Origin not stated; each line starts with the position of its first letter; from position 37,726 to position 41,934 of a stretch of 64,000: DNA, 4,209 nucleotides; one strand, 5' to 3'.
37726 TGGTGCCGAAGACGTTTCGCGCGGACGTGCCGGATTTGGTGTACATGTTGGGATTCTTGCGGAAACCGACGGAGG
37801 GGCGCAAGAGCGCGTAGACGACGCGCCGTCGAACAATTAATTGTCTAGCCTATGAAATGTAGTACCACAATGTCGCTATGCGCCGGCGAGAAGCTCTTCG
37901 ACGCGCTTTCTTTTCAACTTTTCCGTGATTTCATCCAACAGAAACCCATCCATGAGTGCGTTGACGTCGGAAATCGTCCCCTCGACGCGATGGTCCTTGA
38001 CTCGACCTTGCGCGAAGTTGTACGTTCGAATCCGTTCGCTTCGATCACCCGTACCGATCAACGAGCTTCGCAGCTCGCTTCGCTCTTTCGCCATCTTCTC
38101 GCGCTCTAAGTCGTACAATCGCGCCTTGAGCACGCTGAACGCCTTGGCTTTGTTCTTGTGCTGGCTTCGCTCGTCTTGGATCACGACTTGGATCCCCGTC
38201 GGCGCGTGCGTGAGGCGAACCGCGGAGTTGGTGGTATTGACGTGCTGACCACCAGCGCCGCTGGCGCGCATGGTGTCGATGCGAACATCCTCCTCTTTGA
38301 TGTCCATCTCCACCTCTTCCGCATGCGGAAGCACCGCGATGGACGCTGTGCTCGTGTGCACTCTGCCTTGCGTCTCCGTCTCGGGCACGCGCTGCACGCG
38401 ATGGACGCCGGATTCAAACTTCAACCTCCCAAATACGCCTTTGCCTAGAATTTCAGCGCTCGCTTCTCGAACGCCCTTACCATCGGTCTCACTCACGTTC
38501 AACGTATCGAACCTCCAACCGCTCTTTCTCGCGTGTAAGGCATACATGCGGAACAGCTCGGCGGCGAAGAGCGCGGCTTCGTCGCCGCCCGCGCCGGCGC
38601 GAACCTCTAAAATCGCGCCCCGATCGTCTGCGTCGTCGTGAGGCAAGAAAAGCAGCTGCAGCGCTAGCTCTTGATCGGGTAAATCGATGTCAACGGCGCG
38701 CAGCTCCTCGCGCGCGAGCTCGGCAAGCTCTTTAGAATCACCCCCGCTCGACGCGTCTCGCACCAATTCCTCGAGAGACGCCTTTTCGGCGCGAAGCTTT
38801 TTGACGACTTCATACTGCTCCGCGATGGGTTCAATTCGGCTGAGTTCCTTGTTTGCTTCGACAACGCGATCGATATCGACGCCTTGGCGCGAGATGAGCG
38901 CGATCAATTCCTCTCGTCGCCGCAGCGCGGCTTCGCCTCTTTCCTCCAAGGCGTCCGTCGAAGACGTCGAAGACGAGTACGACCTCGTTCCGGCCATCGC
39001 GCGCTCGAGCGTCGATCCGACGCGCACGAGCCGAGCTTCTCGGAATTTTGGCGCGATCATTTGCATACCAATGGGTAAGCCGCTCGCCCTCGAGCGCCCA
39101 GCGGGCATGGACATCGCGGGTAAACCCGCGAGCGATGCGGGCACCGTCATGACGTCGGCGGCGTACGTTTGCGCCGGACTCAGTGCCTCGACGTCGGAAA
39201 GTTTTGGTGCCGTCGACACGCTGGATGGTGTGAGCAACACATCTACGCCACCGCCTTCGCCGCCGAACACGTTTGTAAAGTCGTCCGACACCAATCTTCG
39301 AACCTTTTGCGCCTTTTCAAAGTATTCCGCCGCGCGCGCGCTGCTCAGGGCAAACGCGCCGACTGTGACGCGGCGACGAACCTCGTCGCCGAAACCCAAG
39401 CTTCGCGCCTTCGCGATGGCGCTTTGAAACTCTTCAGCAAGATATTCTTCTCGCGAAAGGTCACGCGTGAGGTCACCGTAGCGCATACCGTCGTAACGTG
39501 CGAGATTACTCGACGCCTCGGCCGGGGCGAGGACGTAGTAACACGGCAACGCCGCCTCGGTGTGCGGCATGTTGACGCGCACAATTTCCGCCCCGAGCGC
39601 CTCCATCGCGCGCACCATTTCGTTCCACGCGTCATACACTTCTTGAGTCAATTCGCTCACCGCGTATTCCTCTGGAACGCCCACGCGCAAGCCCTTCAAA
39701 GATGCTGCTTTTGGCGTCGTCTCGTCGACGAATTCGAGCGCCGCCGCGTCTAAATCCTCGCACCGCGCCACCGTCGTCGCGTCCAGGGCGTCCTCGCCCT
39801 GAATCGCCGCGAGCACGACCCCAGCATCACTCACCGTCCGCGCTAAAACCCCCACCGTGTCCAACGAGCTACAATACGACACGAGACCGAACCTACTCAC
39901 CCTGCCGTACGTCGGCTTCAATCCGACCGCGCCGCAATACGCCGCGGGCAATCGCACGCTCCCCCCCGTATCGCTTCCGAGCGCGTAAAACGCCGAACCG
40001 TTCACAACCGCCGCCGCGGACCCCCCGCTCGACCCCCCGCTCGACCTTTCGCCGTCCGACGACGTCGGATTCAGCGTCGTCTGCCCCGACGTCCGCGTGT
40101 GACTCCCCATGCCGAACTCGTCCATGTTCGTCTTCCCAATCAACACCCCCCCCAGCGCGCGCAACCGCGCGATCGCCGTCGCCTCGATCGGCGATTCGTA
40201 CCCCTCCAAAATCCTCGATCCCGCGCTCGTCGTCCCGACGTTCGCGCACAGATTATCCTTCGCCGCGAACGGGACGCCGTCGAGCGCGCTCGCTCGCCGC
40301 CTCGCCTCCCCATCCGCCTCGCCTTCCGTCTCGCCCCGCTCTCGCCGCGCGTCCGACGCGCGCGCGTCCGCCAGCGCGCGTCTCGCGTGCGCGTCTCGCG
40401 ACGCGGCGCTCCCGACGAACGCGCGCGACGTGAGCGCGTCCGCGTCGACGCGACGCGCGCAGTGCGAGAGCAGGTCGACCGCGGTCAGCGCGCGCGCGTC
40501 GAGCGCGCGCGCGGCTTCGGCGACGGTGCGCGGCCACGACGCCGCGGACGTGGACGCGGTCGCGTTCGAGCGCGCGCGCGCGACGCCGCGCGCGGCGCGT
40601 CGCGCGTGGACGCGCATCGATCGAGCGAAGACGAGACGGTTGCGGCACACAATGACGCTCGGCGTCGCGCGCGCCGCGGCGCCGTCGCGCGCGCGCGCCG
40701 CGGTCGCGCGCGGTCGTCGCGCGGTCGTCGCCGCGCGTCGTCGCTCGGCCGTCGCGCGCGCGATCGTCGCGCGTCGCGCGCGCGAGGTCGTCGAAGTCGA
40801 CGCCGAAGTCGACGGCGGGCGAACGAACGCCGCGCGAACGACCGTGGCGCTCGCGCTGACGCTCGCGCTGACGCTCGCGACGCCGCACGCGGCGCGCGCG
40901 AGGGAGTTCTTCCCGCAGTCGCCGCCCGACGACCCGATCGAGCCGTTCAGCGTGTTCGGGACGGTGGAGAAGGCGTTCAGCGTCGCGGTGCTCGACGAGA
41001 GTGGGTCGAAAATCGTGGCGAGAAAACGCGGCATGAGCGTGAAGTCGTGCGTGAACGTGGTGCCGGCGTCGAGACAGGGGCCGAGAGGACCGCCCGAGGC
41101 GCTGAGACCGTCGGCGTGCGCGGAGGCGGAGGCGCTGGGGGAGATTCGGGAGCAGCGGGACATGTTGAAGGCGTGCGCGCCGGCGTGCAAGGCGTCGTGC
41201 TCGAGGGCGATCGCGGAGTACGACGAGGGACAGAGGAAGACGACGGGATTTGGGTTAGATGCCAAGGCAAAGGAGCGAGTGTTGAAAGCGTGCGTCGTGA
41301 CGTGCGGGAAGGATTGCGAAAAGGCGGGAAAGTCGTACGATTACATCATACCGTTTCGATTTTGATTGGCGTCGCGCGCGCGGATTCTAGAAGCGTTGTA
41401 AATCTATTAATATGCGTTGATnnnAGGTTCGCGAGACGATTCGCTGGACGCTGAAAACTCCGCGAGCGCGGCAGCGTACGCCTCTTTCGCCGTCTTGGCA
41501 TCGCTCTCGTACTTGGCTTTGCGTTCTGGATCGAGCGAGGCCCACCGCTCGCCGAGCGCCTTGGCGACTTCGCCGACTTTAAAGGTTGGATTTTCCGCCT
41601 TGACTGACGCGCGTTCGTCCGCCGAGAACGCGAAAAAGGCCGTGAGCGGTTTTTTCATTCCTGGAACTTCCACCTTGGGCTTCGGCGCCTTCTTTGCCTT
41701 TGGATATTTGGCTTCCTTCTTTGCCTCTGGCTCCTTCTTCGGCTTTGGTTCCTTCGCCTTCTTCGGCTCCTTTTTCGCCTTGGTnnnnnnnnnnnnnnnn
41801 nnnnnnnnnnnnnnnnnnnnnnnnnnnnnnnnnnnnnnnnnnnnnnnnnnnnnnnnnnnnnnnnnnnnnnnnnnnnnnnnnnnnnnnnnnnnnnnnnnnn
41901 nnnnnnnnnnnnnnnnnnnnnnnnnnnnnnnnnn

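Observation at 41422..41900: Bacterial-type topoisomerase IA carrying a C-terminal HMG box after a Lys-rich linker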

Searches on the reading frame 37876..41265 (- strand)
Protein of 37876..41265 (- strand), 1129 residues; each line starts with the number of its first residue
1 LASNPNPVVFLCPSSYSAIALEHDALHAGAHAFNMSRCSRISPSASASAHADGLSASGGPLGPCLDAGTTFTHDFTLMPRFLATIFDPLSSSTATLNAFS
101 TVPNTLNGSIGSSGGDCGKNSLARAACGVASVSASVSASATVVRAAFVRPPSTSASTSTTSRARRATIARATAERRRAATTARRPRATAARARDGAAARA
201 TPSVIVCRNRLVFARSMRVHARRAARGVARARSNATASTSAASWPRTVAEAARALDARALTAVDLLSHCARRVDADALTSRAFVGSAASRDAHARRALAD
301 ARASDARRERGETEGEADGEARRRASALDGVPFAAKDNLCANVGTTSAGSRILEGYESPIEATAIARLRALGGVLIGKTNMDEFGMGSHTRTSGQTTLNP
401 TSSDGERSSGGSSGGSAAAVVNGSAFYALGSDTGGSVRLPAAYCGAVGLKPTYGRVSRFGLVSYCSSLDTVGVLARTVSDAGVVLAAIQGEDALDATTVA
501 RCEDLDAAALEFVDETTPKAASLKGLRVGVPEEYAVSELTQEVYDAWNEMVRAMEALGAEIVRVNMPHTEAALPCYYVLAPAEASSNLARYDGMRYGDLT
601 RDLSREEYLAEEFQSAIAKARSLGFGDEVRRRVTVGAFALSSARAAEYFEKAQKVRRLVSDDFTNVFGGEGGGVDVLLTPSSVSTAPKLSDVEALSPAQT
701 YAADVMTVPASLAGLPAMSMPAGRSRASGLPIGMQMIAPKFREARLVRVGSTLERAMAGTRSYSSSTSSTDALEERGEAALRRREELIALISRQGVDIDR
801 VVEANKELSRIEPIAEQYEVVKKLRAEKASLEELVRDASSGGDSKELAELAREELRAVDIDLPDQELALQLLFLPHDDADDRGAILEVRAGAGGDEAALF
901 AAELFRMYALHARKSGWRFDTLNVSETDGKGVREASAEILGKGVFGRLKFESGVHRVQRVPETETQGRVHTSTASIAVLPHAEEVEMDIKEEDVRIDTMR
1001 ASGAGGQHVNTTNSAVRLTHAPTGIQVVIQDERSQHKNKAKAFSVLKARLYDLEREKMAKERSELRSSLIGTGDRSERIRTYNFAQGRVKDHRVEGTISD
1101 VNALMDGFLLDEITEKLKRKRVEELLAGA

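Call 30: search_protein_families(library=pfam, proteins=[window:37876-41265:-], max_evalue=0.001)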
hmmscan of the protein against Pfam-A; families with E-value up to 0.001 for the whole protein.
window:37876-41265:- (1129 aa): 3 families
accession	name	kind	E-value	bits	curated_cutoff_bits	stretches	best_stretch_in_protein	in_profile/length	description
PF01425.27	Amidase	-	4e-115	385.8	27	1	317-746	39-444/445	Amidase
PF03462.23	PCRF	-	5.4e-55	186.7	24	1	791-976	12-194/194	PCRF domain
PF00472.26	RF-1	-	5.5e-42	142.8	35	1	983-1093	1-116/116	RF-1 domain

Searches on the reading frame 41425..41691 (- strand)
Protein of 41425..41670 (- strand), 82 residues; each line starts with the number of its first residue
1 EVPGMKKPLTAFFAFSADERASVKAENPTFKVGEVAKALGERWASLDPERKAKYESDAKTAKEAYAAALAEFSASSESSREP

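Call 18: search_solved_structures(query=window:41425-41670:-, max_evalue=0.001, show_alignments=4)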
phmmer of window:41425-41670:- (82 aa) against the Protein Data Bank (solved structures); distinct sequences matched with E-value up to 0.001: 72 (the best 60 are shown).
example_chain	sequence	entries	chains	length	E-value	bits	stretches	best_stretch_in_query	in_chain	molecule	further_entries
2gzk_A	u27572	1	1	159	3.5e-19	72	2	5-74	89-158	Sex-determining region on Y / HMGB1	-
5jgh_A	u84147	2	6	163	1.6e-18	69.9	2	4-73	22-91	ARS-binding factor 2, mitochondrial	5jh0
2yrq_A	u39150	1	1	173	4.9e-15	58.9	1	5-74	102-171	High mobility group protein B1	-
5zdz_N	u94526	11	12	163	8.5e-15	58.1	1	5-71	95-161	HMGB1 A-B box | High mobility group protein B1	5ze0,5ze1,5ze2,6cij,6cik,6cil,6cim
9cg9_K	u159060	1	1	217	1.3e-14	57.6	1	5-76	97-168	High mobility group protein B1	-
6oem_N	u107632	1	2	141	6.7e-14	55.3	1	5-65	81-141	High mobility group protein B1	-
6cg0_N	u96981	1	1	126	3.4e-12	49.9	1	5-45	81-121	High mobility group protein B1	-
1nhm_A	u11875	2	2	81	2.2e-11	47.3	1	6-76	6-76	HIGH MOBILITY GROUP PROTEIN 1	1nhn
1hsm_A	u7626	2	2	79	2.2e-11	47.3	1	6-76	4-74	HIGH MOBILITY GROUP PROTEIN 1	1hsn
1cg7_A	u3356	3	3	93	2.7e-11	47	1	5-69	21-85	PROTEIN (NON HISTONE PROTEIN 6 A) | Nonhistone chromosomal protein 6A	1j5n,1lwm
1j3d_A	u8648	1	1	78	3.1e-11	46.8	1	5-74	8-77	High mobility group protein 2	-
1hme_A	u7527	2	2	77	3.6e-11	46.6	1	5-74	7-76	HIGH MOBILITY GROUP PROTEIN FRAGMENT-B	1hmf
8i9m_A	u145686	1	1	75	7.1e-11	45.7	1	5-71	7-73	High mobility group protein B1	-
1j3c_A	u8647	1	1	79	7.1e-11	45.7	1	5-74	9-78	High mobility group protein 2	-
2yqi_A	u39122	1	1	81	8.5e-11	45.4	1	5-74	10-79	High mobility group protein B3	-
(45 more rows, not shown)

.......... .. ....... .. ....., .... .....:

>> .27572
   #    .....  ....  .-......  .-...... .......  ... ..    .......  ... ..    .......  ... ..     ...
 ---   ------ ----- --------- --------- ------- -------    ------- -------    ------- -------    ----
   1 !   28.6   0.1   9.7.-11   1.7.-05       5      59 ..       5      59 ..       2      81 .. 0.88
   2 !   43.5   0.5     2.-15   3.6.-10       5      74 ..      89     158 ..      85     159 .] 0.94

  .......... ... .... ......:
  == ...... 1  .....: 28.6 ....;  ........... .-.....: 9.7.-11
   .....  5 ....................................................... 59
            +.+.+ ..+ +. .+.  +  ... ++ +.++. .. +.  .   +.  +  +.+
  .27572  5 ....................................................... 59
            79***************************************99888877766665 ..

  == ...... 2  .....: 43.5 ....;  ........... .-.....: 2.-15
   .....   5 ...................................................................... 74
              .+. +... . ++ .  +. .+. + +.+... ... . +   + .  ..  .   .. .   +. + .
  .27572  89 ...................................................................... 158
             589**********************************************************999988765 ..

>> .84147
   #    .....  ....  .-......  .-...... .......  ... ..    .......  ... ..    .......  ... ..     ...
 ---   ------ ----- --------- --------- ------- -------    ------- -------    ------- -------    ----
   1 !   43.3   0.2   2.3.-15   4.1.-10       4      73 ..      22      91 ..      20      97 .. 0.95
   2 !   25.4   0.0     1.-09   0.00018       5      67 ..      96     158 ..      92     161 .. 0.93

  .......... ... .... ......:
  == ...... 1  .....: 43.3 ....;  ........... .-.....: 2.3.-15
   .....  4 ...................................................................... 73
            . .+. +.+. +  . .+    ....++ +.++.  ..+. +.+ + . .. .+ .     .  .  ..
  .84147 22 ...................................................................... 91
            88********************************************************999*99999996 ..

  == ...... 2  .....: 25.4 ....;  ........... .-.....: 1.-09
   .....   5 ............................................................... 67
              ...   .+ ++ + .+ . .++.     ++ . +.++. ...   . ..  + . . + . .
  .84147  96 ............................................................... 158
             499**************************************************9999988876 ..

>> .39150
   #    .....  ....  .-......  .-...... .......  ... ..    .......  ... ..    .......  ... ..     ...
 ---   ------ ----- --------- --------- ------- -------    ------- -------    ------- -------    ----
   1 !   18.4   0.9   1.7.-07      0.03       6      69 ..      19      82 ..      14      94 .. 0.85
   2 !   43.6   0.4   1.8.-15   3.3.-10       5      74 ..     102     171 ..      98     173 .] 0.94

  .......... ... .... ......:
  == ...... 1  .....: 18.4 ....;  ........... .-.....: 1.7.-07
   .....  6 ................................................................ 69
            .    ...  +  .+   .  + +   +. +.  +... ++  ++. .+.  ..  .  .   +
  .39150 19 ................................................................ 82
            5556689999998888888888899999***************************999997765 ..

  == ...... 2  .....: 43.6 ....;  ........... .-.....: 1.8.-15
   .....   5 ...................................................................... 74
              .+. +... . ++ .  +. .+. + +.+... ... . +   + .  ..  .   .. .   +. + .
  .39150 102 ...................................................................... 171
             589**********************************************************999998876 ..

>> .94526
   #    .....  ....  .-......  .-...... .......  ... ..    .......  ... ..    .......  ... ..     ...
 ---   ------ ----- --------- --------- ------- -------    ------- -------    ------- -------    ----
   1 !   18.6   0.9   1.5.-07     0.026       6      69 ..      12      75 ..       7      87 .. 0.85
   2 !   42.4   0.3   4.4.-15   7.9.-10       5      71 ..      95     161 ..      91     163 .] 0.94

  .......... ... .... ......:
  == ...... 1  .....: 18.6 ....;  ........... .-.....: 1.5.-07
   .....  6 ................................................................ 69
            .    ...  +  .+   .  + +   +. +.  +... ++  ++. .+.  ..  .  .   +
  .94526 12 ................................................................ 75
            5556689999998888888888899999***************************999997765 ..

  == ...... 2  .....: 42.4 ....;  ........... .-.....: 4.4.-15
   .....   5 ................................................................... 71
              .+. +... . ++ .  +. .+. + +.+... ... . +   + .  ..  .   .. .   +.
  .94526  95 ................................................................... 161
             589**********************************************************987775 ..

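Call 53: predict_structure(alignment_id=A4)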
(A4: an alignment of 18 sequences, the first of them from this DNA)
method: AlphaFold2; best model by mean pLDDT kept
length: 89 residues; sequences in the alignment: 18
mean_pLDDT: 82.1   pTM: 0.57
mean pLDDT of the five models: 82.1, 81.7, 80.8, 79.4, 79.4
residues with pLDDT >= 90: 33; 70-90: 39; 50-70: 16; < 50: 1
segments of 3 or more residues with pLDDT < 50: none
pLDDT, mean of each block of 10 residues (from residue 1): 55 77 90 92 92 91 88 83 70
secondary structure, 60 per line:
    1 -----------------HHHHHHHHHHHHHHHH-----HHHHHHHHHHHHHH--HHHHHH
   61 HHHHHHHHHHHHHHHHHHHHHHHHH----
elements in order: H18-33 H39-52 H55-85

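Call 56: fold_search(model_id=the predicted structure, library=pdb)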
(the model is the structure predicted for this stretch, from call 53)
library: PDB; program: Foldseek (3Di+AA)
matches with E <= 10: 106; with E <= 0.001: 1
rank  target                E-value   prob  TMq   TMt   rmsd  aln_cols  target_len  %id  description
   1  2gzk_A                6.7e-04  1.00  0.72  0.43   2.8        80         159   38  Structure of a complex of tandem HMG boxes and DNA (released 2006-07-25)
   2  1hsm                  1.1e-03  1.00  0.71  0.79   1.4        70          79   38  THE STRUCTURE OF THE HMG BOX AND ITS INTERACTION WITH DNA (released 1995-02-07)
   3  2yrq_MODEL_1_A        1.1e-03  1.00  0.66  0.36   2.0        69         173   39  Solution structure of the tandem HMG box domain from Human High mobility group protein B1 (released 2008-02-12)
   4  3nm9_A                1.6e-03  1.00  0.71  0.85   1.3        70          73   41  HMGD(M13A)-DNA complex (released 2010-09-22)
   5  5jh0_D                1.7e-03  1.00  0.73  0.43   1.6        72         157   36  Crystal structure of the mitochondrial DNA packaging protein Abf2p in complex with DNA at 2.18 Angstrom resolution (released 2017-02-08)
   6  1j3d_MODEL_1_A        1.7e-03  1.00  0.67  0.76   1.8        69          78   38  Solution structure of the C-terminal domain of the HMGB2 (released 2004-05-25)
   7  1hma_MODEL_1_A        1.7e-03  1.00  0.61  0.72   2.5        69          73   42  THE SOLUTION STRUCTURE AND DYNAMICS OF THE DNA BINDING DOMAIN OF HMG-D FROM DROSOPHILA MELANOGASTER (released 1994-07-31)
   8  1qrv_B                2.2e-03  1.00  0.69  0.85   1.1        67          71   42  CRYSTAL STRUCTURE OF THE COMPLEX OF HMG-D AND DNA (released 1999-12-18)
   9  2co9_MODEL_1_A        2.2e-03  1.00  0.66  0.59   8.1        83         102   34  Solution structure of the HMG_box domain of thymus high mobility group box protein TOX from mouse (released 2005-11-17)
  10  1j3c_MODEL_1_A        2.4e-03  1.00  0.66  0.73   1.7        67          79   37  Solution structure of the C-terminal domain of the HMGB2 (released 2004-05-25)
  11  7m5w_A                2.5e-03  1.00  0.68  0.45   1.2        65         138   38  Crystal structure of the HMG-C1 domain of human capicua bound to DNA (released 2022-04-06)
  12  1wz6_MODEL_1_A        3.0e-03  1.00  0.63  0.68   2.2        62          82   37  Solution Structure of the HMG_box Domain of Murine Bobby Sox Homolog (released 2005-08-25)
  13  1cg7_MODEL_1_A        3.6e-03  1.00  0.66  0.63   2.6        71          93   37  HMG PROTEIN NHP6A FROM SACCHAROMYCES CEREVISIAE (released 1999-10-14)
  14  5jgh_D                4.1e-03  1.00  0.76  0.45   1.4        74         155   35  Crystal structure of the mitochondrial DNA packaging protein Abf2p in complex with DNA at 2.6 Angstrom resolution (released 2017-02-08)
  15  5jgh_A                4.3e-03  1.00  0.74  0.43   1.5        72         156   36  Crystal structure of the mitochondrial DNA packaging protein Abf2p in complex with DNA at 2.6 Angstrom resolution (released 2017-02-08)
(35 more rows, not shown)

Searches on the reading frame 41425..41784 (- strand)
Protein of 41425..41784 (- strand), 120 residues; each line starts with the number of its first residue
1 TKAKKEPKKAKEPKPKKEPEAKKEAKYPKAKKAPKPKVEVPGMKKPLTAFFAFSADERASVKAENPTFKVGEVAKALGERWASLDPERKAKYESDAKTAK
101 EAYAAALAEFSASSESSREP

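Call 4: search_protein_families(library=pfam, proteins=[window:41425-41784:-], max_evalue=1)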
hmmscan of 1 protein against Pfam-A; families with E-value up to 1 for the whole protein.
window:41425-41784:- (120 aa): 3 families
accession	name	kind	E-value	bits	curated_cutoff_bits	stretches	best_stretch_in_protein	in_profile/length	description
PF00505.25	HMG_box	-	1.6e-20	73.7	25.4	1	44-110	2-68/69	HMG (high mobility group) box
PF09011.16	HMG_box_2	-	2.9e-11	44.3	22.4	1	44-104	5-65/72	HMG-box domain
PF24815.1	HMG_WDHD1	-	5.2e-05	23.6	51.6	1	46-93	1-49/51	WDHD1 HMG box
